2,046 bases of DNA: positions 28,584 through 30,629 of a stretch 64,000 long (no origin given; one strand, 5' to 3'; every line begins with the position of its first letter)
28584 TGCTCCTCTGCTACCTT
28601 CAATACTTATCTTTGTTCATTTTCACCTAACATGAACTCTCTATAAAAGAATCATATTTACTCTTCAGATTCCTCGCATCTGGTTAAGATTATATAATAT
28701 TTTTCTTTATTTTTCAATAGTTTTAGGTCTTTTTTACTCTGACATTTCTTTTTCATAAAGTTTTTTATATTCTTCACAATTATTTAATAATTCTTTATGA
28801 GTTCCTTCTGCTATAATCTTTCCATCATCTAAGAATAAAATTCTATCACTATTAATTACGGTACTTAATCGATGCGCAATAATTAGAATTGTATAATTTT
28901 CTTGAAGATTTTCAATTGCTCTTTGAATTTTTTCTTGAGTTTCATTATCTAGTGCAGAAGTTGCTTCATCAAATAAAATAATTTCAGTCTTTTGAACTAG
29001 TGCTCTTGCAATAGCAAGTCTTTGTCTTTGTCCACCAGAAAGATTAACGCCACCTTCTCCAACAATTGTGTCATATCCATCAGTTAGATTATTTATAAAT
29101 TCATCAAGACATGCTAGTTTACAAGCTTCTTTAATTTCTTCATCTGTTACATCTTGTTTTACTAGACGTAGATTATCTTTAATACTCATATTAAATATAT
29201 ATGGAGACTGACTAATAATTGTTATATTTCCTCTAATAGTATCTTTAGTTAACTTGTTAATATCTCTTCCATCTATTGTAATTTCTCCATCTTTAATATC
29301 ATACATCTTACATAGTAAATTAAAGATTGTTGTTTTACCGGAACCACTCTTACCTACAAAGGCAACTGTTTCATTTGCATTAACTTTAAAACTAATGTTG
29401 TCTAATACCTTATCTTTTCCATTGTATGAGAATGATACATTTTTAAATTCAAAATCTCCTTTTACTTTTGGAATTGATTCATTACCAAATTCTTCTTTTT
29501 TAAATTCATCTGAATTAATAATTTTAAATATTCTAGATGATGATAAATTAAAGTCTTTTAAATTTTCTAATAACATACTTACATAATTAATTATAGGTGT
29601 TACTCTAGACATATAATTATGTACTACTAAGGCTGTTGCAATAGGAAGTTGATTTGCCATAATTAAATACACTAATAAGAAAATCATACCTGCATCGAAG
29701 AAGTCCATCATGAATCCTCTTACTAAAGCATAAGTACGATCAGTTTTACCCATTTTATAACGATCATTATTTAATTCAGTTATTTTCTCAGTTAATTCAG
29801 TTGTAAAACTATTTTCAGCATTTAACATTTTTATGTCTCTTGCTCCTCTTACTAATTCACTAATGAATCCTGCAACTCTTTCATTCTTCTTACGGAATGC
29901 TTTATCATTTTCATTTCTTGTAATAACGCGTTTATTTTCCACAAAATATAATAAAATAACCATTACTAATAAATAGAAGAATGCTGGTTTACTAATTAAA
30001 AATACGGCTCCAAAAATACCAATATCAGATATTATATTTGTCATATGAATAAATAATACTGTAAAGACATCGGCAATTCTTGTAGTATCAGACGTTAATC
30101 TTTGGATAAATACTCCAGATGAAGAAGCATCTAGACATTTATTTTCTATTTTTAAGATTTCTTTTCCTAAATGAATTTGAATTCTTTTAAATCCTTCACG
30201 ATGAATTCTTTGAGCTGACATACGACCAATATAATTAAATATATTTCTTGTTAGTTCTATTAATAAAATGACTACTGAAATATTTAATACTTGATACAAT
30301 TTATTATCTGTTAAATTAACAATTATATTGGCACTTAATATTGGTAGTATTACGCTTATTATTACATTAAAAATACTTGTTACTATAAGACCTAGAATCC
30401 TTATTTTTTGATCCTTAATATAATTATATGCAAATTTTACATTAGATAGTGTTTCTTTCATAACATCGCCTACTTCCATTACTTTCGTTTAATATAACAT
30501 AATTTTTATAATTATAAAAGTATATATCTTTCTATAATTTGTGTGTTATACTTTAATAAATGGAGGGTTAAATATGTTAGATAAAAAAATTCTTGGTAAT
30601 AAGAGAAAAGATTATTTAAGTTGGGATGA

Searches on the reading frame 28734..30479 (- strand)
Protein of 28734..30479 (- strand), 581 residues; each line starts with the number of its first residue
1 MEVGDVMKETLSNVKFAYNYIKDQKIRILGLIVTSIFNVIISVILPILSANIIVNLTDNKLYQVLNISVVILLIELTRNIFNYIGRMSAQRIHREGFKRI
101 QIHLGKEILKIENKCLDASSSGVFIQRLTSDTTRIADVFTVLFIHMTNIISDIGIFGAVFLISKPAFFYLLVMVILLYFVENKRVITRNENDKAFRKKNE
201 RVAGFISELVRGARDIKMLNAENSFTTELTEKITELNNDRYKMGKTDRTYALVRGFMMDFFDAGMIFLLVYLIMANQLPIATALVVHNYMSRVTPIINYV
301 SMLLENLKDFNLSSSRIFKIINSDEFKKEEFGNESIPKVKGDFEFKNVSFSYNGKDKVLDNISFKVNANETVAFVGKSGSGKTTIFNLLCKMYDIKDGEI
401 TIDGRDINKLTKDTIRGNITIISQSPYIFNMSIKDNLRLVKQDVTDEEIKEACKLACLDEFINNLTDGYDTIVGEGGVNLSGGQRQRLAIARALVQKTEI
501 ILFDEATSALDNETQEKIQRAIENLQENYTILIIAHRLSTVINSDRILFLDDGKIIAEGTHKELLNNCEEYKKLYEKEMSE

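Call 10: search_protein_families(library=pfam, max_evalue=0.00001, proteins=[window:28734-30479:-])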
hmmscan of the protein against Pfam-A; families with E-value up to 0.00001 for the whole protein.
window:28734-30479:- (581 aa): 3 families
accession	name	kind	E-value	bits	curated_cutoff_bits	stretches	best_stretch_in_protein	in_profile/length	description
PF00005.33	ABC_tran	-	4.4e-32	112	25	1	359-508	1-137/137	ABC transporter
PF00664.28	ABC_membrane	-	1.1e-18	68.3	28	1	31-290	4-267/274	ABC transporter transmembrane region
PF02463.25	SMC_N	-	1.2e-07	31.8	40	1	396-548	107-209/220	RecF/RecN/SMC N terminal domain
